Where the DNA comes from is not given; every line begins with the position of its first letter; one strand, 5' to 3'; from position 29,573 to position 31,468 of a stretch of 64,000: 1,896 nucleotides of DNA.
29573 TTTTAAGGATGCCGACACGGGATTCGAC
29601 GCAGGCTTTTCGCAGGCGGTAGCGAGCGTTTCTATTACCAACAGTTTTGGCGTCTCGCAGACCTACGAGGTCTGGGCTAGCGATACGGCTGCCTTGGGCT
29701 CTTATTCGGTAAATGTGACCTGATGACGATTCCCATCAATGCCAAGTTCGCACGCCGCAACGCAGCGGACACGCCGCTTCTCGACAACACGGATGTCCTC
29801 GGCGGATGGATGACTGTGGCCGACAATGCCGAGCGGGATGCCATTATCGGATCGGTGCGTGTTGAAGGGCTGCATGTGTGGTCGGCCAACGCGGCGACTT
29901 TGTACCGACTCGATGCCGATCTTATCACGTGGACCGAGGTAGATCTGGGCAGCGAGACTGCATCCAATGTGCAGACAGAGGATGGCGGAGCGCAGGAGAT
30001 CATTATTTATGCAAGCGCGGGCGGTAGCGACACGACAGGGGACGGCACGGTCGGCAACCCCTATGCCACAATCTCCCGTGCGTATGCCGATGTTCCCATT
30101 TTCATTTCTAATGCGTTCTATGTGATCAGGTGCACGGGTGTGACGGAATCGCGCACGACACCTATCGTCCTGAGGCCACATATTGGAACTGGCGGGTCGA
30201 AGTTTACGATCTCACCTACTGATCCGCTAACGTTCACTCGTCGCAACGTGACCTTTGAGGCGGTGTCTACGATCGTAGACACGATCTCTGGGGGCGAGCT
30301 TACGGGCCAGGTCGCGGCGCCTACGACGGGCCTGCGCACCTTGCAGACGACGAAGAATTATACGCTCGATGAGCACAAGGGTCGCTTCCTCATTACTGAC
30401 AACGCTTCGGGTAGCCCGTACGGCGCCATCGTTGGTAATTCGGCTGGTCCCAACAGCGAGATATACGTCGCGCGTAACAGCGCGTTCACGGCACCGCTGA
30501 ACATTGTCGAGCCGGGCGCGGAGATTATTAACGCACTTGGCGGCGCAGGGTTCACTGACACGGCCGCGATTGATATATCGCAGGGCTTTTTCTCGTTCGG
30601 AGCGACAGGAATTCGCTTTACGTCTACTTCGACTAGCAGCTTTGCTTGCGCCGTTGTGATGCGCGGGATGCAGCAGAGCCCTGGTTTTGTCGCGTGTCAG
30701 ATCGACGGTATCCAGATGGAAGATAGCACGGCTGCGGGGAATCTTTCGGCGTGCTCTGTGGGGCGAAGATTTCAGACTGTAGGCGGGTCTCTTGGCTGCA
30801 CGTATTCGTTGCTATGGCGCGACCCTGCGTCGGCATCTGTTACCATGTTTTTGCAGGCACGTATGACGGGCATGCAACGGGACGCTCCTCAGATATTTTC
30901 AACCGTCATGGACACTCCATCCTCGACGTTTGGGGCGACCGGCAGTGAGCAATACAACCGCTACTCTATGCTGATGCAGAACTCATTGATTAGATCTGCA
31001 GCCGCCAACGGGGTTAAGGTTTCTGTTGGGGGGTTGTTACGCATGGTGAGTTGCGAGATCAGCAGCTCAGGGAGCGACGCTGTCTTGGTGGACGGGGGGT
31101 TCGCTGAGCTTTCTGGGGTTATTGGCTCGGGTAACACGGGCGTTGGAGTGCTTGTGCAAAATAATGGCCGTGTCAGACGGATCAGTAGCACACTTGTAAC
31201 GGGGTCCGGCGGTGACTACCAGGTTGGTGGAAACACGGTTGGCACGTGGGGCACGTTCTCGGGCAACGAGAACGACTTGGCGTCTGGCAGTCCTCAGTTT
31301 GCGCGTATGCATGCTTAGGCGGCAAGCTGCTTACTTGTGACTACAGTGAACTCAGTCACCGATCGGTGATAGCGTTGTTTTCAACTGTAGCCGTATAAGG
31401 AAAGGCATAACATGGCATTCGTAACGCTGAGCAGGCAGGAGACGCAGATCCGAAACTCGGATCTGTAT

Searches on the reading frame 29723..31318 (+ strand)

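Call 7: search_protein_families(library=phrogs, proteins=[window:29723-31318:+], max_evalue=0.001)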
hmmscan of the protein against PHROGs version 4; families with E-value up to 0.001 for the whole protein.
window:29723-31318:+ (531 aa): 2 families
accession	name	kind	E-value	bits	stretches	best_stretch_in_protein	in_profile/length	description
phrog_23630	-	unknown function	3.1e-07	30.9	1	13-80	13-80/258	-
phrog_4577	-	tail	3.2e-06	27.6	1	89-134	117-164/340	tail protein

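Call 107: search_protein_families(library=pfam, proteins=[window:29723-31318:+], max_evalue=0.01)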
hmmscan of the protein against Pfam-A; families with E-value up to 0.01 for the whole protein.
window:29723-31318:+ (531 aa): 0 families
